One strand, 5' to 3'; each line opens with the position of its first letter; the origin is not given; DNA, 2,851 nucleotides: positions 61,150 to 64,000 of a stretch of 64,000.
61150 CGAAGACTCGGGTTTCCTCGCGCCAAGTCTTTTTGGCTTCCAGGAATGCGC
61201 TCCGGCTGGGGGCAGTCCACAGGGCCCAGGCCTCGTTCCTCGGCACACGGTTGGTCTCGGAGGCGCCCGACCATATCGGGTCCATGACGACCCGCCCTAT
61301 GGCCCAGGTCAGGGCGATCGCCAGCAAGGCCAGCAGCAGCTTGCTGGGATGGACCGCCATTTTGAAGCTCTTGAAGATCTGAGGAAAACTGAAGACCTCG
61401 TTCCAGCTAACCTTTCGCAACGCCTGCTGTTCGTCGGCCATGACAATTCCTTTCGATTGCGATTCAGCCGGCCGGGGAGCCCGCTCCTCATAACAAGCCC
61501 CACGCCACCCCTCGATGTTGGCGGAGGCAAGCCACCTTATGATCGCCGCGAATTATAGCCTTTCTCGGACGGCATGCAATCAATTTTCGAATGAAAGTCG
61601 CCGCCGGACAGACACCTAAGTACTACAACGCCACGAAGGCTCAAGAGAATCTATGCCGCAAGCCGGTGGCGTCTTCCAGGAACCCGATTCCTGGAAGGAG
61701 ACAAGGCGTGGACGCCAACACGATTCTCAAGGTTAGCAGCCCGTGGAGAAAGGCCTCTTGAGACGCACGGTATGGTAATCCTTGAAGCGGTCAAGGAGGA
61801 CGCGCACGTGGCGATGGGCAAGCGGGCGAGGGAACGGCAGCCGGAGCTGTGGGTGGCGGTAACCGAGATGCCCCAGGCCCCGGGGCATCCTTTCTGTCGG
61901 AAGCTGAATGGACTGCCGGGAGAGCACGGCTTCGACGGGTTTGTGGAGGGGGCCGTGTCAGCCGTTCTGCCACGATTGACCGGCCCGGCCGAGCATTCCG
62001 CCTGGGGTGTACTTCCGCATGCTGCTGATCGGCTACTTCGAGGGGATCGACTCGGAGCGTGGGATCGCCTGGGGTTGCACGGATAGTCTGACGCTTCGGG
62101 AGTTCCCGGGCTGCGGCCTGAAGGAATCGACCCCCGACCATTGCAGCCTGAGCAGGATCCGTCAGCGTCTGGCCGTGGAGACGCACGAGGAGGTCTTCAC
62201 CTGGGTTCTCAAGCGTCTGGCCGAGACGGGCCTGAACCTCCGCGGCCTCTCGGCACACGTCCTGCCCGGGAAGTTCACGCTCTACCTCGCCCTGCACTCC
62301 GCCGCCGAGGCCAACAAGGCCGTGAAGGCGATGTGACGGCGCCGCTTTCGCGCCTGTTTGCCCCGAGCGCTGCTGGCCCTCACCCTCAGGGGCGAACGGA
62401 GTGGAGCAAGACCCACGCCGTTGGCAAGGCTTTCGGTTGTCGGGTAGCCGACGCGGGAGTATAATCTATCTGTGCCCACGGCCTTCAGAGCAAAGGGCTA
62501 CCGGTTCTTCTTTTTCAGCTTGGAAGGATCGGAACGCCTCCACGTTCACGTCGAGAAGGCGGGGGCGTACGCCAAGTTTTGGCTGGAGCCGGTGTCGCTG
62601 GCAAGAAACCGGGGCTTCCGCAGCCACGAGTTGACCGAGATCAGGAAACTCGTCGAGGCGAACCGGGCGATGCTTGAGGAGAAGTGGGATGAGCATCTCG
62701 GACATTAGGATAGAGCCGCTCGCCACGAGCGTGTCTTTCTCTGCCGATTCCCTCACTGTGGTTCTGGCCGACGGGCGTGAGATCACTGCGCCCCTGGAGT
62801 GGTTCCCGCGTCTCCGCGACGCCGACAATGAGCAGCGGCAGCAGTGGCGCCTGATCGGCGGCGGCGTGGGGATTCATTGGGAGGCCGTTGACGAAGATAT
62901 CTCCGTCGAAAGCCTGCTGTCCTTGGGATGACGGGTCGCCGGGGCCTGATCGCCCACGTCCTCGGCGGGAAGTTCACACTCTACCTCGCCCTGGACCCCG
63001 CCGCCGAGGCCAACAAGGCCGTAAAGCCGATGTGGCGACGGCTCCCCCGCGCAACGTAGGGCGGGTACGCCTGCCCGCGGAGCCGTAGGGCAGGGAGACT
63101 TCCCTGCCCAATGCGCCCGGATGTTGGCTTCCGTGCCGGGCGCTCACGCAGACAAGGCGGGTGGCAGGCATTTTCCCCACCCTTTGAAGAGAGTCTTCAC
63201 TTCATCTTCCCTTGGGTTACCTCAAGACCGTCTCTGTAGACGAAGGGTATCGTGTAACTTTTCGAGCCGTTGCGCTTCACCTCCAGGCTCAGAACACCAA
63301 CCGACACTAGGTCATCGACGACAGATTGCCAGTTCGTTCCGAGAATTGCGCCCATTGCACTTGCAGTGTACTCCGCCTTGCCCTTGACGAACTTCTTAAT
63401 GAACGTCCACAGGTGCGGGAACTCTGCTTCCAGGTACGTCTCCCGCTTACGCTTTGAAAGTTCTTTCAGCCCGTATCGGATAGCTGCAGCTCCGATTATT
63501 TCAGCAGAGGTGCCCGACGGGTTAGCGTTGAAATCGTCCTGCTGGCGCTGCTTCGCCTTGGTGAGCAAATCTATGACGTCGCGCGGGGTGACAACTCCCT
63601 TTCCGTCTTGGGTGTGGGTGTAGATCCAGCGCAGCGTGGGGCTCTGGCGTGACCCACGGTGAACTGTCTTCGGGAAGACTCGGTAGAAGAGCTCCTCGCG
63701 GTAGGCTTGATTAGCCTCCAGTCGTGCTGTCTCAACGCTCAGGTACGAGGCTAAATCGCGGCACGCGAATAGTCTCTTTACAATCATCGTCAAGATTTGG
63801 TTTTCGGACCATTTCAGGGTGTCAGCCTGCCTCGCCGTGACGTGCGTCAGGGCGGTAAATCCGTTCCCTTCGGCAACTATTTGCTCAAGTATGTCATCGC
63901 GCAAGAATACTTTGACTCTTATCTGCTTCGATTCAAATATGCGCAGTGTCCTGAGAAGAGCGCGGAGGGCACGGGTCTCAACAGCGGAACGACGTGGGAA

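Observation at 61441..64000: Edge of an accessory island: IS remnant, TA-like cassette bracketed by direct repeats, and a low-GC foreign gene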

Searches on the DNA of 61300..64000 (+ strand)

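Call 49: search_rna_families(source=window, start=61300, end=64000, threshold=evalue, max_evalue=1)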
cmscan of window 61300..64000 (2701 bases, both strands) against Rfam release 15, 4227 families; matches with E-value up to 1: 0.
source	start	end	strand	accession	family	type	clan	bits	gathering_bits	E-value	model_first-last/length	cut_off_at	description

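Call 50: search_dna_similar(query=window:61442-64000:+, collection=plasmids, mode=distant, max_rows=10)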
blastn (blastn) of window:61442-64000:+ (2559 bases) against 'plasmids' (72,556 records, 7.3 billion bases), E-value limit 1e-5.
Records with a match: 7; places in all: 8; records where one place covers at least 80% of the query: 0.
Best place of each record, by identity: 80-90% 4; 60-80% 3.
By first word of the organism name: Sphingobium 2; Novosphingobium 2; Solidesulfovibrio 1; uncultured 1; Rhizorhabdus 1.
By predicted mobility (MOB-suite, as given by PLSDB): conjugative 3; non-mobilizable 2; mobilizable 2.
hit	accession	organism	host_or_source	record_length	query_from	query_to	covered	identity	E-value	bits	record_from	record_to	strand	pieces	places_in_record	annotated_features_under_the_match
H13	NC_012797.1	Solidesulfovibrio magneticus RS-1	-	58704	553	772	9%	67.9%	5e-9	73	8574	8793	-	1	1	transposase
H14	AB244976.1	uncultured bacterium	-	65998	569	665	4%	80.4%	2e-14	91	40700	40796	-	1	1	tnp: IS5 family transposase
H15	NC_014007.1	Sphingobium indicum UT26S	-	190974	569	665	4%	80.4%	2e-14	91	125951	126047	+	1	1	transposase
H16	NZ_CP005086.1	Sphingobium sp. TKS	-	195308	569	665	4%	80.4%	2e-14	91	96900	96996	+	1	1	transposase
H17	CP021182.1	Rhizorhabdus wittichii DC-6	activated sludge of a wastewater ...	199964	569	665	4%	80.4%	2e-14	91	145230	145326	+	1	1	DDE transposase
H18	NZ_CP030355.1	Novosphingobium sp. P6W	cell culture,podzolic fallow soil ...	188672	569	664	4%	75.0%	2e-7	66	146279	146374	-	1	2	transposase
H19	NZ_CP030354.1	Novosphingobium sp. P6W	cell culture,podzolic fallow soil ...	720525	569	663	4%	74.7%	8e-7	64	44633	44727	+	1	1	transposase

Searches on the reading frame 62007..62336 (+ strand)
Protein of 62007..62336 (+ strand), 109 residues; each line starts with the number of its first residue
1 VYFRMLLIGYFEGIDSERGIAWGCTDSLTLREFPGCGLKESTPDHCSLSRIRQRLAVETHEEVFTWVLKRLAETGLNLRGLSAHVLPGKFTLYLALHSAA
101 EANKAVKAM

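Call 7: search_protein_families(library=pfam, proteins=[window:62007-62336:+], max_evalue=0.1)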
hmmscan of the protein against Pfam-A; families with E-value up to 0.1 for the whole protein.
window:62007-62336:+ (109 aa): 1 family
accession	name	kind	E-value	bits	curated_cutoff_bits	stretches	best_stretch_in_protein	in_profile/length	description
PF05598.16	DUF772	-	1.1e-13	51.4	23.1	1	1-65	9-72/74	Transposase domain (DUF772)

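Call 9: search_protein_families(library=ncbifam, proteins=[window:62007-62336:+], max_evalue=0.1)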
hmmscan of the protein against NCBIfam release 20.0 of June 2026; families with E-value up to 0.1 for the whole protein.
window:62007-62336:+ (109 aa): 2 families
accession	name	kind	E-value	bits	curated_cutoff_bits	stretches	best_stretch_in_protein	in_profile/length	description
NF033551.1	transpos_IS1182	equivalog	1.6e-11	43.8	270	1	1-76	57-133/488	IS1182 family transposase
NF033581.1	transpos_IS5_4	equivalog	0.0021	17.4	140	1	2-79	38-115/285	IS5 family transposase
